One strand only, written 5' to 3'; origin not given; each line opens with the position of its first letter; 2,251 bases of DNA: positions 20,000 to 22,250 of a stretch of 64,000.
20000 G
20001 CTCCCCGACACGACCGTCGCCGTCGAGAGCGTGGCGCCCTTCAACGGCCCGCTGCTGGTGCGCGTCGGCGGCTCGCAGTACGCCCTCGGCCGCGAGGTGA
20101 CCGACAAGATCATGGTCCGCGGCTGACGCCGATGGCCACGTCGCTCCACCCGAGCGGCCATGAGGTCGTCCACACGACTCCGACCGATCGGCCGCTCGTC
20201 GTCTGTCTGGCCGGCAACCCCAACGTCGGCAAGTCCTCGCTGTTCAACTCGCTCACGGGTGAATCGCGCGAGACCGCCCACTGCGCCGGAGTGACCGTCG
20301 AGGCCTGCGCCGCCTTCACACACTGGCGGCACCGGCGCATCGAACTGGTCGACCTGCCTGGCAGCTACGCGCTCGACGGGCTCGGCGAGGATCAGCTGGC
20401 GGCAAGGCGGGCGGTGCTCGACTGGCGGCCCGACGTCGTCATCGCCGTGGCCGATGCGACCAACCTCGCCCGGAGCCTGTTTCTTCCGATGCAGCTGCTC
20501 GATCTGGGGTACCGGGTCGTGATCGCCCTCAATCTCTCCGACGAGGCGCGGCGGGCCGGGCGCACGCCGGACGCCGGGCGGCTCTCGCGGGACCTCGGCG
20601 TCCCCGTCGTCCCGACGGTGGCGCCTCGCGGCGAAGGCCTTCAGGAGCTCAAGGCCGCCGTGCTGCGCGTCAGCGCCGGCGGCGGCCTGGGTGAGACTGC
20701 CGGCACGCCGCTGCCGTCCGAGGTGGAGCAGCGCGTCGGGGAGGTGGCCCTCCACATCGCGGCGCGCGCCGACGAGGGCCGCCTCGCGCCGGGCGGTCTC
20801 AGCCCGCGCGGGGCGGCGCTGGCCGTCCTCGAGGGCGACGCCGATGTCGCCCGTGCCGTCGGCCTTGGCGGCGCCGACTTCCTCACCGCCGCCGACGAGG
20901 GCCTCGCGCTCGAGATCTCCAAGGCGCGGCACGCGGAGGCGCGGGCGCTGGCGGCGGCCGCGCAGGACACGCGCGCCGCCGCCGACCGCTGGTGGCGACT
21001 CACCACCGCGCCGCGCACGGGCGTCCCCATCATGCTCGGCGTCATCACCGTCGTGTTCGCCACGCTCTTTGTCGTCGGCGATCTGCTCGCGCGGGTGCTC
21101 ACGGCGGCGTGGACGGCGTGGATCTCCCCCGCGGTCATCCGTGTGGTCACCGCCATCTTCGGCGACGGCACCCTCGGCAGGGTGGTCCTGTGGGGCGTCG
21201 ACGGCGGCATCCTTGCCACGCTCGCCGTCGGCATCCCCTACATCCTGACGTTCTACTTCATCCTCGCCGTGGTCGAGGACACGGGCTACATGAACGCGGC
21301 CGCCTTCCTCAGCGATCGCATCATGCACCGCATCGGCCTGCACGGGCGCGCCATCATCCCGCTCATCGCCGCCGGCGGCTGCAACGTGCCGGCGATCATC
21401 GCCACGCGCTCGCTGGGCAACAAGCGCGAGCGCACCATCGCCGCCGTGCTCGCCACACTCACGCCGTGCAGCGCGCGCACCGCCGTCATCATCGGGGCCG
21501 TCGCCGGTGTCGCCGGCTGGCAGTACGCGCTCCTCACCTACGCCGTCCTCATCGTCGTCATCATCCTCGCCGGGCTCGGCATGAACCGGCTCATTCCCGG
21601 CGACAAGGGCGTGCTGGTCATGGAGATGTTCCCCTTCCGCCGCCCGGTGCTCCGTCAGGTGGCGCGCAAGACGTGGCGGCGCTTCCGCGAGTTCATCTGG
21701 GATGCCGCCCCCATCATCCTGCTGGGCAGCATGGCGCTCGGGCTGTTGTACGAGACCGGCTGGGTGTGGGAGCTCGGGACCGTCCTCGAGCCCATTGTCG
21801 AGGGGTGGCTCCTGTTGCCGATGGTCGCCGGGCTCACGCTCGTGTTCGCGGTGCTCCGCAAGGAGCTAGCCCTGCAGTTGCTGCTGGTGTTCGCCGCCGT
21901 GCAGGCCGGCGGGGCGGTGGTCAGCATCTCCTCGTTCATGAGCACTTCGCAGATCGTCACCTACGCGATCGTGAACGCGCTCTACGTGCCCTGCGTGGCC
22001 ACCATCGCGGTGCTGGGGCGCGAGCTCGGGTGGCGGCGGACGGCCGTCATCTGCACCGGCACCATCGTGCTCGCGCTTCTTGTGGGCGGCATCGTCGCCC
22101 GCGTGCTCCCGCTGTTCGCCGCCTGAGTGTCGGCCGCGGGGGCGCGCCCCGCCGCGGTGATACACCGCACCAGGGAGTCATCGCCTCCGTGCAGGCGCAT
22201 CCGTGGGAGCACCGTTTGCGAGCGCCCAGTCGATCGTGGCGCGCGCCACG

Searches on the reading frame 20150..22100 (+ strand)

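Call 76: search_protein_families(library=pfam, proteins=[window:20150-22100:+], max_evalue=1e-8)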
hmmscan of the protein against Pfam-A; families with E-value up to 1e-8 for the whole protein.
window:20150-22100:+ (650 aa): 4 families
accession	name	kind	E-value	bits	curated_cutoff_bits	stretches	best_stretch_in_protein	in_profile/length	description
PF02421.24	FeoB_N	-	9.9e-47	158.8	27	1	17-170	2-155/156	Ferrous iron transport protein B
PF07670.19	Gate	-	1.5e-24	86.9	29.6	2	362-451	5-101/104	Nucleoside recognition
PF01926.29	MMR_HSR1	-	4.1e-15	56.3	21.9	1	18-105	2-87/113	50S ribosome-binding GTPase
PF07664.17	FeoB_C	-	3.3e-10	40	26.6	1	461-511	2-54/54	Ferrous iron transport protein B C terminus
